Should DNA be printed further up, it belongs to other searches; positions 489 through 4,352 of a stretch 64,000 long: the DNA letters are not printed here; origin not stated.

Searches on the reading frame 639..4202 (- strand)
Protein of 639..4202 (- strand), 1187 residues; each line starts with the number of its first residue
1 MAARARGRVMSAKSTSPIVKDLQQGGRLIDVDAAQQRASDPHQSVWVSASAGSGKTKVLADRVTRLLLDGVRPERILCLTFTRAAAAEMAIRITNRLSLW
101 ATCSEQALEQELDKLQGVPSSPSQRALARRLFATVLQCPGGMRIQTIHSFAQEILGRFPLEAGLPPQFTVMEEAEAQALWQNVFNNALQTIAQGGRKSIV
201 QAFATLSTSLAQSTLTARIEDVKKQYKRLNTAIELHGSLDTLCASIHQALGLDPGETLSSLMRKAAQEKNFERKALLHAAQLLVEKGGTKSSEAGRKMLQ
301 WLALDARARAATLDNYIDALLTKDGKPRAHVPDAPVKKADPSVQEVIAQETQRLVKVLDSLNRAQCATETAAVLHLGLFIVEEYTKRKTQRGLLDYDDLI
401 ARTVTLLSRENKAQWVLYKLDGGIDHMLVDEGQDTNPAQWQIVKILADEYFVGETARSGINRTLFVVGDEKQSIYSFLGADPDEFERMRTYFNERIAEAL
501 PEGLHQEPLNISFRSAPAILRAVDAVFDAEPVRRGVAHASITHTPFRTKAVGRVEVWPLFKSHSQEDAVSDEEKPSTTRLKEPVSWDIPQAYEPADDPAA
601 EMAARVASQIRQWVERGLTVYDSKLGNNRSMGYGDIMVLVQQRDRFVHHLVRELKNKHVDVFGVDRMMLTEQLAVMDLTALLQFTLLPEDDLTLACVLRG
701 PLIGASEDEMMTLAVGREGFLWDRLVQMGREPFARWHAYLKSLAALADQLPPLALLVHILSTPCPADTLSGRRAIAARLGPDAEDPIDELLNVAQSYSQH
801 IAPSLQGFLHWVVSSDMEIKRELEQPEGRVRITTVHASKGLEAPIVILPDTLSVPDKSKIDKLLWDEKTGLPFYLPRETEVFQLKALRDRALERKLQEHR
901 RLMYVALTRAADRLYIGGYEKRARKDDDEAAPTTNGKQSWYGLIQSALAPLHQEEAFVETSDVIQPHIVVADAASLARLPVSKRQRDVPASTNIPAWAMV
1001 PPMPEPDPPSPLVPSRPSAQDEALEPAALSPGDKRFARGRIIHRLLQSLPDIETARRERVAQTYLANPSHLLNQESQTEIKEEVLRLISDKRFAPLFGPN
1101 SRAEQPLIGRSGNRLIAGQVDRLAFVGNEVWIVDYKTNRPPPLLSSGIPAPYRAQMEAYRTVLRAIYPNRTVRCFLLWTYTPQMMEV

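Call 41: find_encoding_contigs(protein=window:639-4202:-, flank=10000, max_places=2)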
Protein window:639-4202:- (1187 aa): 1 contig read that carries it; 1 place shown.
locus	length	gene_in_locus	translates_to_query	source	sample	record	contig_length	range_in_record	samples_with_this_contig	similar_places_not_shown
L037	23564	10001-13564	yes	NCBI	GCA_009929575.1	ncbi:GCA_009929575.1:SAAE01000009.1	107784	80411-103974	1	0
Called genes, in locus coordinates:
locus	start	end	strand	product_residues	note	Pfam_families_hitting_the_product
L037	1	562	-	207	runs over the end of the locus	PF00691:OmpA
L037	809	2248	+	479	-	PF04055:Radical_SAM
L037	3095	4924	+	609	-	PF08448:PAS_4 (faint), PF12860:PAS_7, PF00512:HisKA, PF02518:HATPase_c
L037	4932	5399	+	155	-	PF02367:TsaE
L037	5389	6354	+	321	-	PF01636:APH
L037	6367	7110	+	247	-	PF00483:NTP_transferase, PF12804:NTP_transf_3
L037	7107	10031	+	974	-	PF12705:PDDEXK_1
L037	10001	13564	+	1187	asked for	PF00580:UvrD-helicase, PF13245:AAA_19 (weak), PF13361:UvrD_C, PF13538:UvrD_C_2 (faint), PF12705:PDDEXK_1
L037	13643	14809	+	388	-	PF09925:DUF2157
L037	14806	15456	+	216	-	PF14345:GDYXXLXY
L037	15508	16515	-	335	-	PF00044:Gp_dh_N, PF02800:Gp_dh_C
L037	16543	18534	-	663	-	PF00456:Transketolase_N, PF00676:E1_dh (faint), PF02779:Transket_pyr, PF22613:Transketolase_C_1, PF02780:Transketolase_C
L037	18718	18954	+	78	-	-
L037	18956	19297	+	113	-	PF05164:ZapA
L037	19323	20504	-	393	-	-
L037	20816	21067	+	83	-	-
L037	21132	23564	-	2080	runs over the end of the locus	PF13884:Peptidase_S74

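Call 42: search_protein_families(library=ncbifam, proteins=[L037:19323-20504:-, L037:13643-14809:+], max_evalue=0.01)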
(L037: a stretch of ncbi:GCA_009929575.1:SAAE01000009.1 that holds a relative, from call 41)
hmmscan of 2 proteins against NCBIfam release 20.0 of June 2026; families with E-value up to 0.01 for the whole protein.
L037:19323-20504:- (393 aa): 0 families

L037:13643-14809:+ (388 aa): 0 families
